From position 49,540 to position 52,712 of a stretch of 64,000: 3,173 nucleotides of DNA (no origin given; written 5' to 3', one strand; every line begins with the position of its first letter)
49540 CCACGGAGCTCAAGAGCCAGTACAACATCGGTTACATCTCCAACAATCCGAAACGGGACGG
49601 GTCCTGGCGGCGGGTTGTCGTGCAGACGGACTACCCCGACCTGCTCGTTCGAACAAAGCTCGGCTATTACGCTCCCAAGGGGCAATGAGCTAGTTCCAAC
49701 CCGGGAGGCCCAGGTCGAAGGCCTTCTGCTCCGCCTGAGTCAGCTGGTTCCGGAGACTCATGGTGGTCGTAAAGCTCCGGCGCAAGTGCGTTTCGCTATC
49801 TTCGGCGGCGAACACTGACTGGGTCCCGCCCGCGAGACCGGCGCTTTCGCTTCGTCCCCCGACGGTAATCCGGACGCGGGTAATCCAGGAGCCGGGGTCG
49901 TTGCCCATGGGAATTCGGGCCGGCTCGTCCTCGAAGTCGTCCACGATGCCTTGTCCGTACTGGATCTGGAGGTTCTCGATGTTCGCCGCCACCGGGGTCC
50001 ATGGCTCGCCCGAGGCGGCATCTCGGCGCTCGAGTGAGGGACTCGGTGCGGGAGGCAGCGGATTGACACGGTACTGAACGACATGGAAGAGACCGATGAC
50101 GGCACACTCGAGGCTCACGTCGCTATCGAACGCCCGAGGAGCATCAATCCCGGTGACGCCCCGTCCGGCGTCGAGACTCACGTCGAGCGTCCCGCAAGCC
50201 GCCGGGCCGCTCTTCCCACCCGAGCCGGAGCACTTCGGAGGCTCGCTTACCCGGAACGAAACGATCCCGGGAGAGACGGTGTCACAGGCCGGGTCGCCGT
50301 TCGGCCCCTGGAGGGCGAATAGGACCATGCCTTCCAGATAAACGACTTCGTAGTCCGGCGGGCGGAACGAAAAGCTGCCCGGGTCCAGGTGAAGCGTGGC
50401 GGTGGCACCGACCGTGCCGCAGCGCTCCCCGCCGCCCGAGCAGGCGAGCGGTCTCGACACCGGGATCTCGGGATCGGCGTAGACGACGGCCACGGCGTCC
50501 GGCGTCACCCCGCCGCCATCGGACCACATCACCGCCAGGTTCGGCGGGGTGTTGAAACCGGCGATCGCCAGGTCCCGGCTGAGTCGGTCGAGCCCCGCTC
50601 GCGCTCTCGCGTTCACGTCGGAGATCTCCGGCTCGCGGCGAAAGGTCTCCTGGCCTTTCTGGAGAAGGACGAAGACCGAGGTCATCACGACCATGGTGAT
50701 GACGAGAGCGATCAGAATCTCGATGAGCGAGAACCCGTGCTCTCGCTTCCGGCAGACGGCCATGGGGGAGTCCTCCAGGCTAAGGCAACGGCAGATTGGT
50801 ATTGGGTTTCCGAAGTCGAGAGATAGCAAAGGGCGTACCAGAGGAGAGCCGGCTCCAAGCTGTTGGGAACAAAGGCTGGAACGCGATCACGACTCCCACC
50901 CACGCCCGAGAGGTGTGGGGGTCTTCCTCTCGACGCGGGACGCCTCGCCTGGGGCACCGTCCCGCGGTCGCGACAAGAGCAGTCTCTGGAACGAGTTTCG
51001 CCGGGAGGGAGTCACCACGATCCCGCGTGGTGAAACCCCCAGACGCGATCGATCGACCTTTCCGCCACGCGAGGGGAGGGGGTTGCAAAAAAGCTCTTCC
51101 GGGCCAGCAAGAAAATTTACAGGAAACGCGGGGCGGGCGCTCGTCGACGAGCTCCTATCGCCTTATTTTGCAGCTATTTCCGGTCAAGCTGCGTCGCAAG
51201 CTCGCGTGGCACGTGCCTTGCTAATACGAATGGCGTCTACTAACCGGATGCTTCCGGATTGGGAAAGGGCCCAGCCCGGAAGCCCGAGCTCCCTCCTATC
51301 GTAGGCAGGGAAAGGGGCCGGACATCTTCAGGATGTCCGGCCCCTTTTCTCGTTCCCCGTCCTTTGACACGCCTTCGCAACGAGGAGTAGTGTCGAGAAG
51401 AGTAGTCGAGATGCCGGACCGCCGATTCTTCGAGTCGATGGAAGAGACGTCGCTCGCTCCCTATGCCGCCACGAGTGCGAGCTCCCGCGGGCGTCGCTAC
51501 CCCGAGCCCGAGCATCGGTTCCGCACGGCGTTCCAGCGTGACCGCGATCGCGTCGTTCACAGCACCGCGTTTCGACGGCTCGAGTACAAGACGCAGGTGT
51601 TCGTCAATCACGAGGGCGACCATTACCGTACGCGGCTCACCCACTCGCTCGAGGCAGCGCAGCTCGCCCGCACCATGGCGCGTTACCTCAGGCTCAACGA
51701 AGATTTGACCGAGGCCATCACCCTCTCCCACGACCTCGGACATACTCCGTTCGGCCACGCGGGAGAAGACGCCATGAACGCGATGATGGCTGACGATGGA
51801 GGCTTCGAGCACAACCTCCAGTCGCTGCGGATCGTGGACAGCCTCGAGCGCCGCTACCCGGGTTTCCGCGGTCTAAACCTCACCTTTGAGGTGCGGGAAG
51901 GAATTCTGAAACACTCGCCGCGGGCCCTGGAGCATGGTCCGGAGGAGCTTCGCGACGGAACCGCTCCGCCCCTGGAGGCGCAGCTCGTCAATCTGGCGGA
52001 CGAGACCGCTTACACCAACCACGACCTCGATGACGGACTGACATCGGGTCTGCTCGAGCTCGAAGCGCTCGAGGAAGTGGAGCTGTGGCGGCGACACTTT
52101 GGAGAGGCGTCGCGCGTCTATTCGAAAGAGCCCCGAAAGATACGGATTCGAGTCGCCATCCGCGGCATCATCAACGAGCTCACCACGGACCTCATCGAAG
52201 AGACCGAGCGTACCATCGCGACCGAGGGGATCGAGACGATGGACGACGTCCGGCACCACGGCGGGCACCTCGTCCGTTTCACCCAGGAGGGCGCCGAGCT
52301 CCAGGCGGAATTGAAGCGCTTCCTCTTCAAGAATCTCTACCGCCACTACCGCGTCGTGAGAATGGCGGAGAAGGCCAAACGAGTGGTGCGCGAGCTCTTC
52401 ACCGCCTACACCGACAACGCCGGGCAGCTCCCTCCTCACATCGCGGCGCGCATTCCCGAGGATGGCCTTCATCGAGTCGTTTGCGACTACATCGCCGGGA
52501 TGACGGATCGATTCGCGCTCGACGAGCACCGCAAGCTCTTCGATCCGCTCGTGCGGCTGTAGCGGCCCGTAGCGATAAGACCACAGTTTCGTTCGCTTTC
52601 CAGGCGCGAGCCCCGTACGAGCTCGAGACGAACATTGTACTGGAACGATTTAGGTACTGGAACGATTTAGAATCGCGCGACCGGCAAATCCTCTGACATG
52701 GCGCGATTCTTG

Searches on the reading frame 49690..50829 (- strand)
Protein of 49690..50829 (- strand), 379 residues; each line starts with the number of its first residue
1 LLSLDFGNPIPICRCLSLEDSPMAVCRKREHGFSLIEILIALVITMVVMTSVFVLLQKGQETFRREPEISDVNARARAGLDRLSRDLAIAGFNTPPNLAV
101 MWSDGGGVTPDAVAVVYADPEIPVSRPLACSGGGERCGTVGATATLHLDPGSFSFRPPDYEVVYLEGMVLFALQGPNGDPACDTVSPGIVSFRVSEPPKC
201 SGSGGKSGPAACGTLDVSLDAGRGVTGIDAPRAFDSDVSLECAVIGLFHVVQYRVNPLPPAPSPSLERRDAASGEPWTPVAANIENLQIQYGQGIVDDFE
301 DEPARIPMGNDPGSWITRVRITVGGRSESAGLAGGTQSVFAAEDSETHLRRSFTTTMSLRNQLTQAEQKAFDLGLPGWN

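Call 43: search_protein_families(library=pfam, proteins=[window:49690-50829:-], max_evalue=0.0001)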
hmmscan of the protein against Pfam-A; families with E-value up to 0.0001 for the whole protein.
window:49690-50829:- (379 aa): 1 family
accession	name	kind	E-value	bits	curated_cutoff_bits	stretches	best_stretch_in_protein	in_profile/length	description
PF07963.17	N_methyl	-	3.2e-08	33.3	21.2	1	27-53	1-27/27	Prokaryotic N-terminal methylation motif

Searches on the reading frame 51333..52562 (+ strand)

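Call 43: search_protein_families(library=pfam, proteins=[window:51333-52562:+], max_evalue=0.0001)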
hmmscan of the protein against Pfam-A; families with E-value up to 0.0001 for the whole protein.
window:51333-52562:+ (409 aa): 2 families
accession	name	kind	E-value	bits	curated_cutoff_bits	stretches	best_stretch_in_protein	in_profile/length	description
PF13286.11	HD_assoc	-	1.2e-29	103.1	22.2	1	314-401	1-91/91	Phosphohydrolase-associated domain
PF01966.28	HD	-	5.2e-14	53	22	1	101-226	1-114/116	HD domain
